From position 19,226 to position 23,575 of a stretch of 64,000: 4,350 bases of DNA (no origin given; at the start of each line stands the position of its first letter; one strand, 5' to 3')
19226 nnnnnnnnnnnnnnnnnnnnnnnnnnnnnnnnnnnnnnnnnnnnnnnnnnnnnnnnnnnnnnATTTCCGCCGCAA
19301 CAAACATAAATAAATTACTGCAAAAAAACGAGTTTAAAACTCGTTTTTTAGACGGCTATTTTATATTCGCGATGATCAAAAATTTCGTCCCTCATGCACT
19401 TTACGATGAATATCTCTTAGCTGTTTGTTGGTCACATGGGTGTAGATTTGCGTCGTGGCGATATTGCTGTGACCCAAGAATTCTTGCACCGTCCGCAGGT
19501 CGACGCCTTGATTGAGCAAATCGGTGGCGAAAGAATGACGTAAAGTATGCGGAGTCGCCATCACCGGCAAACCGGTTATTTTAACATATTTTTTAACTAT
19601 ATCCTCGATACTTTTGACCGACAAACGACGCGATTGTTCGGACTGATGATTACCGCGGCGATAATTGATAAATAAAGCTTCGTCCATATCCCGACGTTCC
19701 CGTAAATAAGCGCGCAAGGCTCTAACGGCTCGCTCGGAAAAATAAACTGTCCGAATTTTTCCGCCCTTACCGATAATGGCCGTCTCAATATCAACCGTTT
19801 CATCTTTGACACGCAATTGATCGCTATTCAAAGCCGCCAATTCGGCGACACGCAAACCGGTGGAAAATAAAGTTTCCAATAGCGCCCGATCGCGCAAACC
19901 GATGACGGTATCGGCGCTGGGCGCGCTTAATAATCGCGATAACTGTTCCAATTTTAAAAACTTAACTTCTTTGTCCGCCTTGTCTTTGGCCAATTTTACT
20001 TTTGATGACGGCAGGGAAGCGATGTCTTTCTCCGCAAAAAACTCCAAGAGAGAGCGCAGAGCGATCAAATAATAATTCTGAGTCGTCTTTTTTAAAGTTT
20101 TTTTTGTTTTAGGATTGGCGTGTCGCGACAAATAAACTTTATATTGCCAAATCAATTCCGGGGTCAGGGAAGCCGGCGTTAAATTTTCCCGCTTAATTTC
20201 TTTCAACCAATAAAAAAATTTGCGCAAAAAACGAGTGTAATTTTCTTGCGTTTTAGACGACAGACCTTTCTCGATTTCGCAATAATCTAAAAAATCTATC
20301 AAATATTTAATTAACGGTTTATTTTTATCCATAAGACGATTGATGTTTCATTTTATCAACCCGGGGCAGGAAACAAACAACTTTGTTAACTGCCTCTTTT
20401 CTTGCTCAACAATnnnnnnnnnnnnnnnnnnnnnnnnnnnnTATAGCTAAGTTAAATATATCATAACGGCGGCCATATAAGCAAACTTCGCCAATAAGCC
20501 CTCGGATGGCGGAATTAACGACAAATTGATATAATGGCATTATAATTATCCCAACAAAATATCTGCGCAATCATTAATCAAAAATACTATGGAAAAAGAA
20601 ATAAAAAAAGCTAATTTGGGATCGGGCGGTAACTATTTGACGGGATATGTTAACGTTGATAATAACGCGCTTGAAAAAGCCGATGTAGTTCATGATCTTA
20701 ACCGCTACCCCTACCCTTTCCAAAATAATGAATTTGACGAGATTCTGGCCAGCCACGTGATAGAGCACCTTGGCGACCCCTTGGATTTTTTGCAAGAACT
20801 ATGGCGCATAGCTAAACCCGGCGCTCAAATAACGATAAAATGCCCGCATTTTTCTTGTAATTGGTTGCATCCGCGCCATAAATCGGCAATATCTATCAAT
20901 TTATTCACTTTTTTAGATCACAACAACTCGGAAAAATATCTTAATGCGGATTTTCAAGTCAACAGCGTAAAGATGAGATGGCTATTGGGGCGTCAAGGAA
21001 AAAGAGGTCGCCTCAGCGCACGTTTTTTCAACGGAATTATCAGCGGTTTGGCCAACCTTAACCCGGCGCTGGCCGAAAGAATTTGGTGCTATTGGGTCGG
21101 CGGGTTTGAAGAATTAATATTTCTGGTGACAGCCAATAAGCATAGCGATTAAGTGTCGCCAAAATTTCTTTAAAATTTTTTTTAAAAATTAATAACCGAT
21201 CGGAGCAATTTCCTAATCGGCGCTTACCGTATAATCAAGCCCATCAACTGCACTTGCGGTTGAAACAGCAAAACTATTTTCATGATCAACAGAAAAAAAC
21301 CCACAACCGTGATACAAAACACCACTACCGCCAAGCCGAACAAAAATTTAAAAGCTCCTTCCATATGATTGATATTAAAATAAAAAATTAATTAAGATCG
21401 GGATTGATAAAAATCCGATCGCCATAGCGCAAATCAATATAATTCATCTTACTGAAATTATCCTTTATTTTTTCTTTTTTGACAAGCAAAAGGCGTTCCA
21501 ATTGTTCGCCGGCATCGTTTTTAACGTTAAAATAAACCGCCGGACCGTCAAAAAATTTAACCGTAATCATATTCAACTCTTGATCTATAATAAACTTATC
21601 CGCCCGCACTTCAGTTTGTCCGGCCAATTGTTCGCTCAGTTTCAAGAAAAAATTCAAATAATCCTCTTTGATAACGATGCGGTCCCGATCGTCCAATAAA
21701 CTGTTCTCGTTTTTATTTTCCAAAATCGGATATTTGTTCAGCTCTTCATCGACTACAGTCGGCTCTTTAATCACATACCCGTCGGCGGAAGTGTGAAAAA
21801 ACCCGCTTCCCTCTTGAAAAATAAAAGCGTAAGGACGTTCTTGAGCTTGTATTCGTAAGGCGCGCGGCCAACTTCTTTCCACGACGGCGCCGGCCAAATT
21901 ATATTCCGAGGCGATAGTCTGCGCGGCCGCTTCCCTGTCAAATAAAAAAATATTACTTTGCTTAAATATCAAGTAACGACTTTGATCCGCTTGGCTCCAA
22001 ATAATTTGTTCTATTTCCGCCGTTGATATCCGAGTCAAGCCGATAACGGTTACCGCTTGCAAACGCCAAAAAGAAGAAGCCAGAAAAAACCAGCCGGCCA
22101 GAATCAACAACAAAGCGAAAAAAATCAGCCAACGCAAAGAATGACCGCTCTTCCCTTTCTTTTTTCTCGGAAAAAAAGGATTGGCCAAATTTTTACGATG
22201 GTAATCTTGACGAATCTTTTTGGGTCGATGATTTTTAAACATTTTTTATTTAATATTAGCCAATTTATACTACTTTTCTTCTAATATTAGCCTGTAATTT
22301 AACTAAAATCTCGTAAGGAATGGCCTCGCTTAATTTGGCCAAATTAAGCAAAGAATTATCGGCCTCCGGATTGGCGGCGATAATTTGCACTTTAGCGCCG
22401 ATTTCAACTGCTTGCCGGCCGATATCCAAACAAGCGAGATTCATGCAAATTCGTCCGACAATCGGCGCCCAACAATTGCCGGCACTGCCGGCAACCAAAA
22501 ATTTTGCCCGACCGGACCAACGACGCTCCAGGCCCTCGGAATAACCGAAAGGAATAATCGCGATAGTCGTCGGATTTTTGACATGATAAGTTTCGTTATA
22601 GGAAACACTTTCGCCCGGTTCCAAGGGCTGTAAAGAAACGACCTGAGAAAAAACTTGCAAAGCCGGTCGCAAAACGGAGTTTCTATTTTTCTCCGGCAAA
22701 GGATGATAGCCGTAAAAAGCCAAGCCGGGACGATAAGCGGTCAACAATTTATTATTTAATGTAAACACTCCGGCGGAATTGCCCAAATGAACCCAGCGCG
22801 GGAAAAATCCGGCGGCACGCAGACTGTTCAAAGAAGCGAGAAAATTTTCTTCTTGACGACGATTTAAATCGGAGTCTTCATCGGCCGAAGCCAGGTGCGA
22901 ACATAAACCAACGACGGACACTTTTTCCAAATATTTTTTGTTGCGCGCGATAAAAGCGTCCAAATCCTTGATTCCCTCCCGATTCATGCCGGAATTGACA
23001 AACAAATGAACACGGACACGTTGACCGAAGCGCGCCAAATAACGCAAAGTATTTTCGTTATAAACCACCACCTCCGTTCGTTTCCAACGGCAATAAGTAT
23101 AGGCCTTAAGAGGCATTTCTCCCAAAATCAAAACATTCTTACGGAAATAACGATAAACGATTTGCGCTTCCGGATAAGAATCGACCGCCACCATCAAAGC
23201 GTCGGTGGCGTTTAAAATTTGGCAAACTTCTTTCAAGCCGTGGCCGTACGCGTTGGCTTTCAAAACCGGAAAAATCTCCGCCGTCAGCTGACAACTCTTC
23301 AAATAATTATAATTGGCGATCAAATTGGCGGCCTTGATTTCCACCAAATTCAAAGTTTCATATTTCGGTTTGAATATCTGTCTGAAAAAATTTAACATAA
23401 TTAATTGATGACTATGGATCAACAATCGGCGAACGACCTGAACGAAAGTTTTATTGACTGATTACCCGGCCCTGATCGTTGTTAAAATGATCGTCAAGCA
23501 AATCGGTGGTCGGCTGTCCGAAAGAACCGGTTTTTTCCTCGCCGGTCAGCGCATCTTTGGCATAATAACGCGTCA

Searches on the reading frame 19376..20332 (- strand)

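Call 15: search_protein_families(library=pfam, proteins=[window:19376-20332:-], max_evalue=0.001)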
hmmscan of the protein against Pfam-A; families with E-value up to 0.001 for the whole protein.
window:19376-20332:- (318 aa): 4 families
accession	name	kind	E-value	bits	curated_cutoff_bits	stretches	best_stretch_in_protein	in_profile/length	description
PF00589.27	Phage_integrase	-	7.5e-42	143.5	27.1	1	124-302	1-170/172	Phage integrase family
PF02899.23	Phage_int_SAM_1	-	1.3e-08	35.4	22.3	1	13-99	3-79/83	Phage integrase, N-terminal SAM-like domain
PF13495.12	Phage_int_SAM_4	-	1.2e-07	32.4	27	1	13-75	4-62/85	Phage integrase, N-terminal SAM-like domain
PF13102.12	Phage_int_SAM_5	-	3.3e-05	24.6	22.3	1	13-99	8-82/98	Phage integrase SAM-like domain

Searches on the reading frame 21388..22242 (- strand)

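Call 15: search_protein_families(library=pfam, proteins=[window:21388-22242:-], max_evalue=0.001)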
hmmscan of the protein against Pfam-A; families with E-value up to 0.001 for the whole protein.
window:21388-22242:- (284 aa): 1 family
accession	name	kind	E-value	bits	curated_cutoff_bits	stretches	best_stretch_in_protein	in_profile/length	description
PF08478.15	POTRA_1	-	3.2e-08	34.2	23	1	61-136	3-69/69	POTRA domain, FtsQ-type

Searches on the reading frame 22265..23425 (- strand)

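Call 15: search_protein_families(library=pfam, proteins=[window:22265-23425:-], max_evalue=0.001)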
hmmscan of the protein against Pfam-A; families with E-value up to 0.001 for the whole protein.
window:22265-23425:- (386 aa): 2 families
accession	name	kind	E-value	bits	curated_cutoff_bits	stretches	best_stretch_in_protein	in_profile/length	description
PF01168.26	Ala_racemase_N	-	2.5e-40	139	24.1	1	30-242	1-220/220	Alanine racemase, N-terminal domain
PF00842.27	Ala_racemase_C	-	8.8e-29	100.1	25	1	256-384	2-126/127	Alanine racemase, C-terminal domain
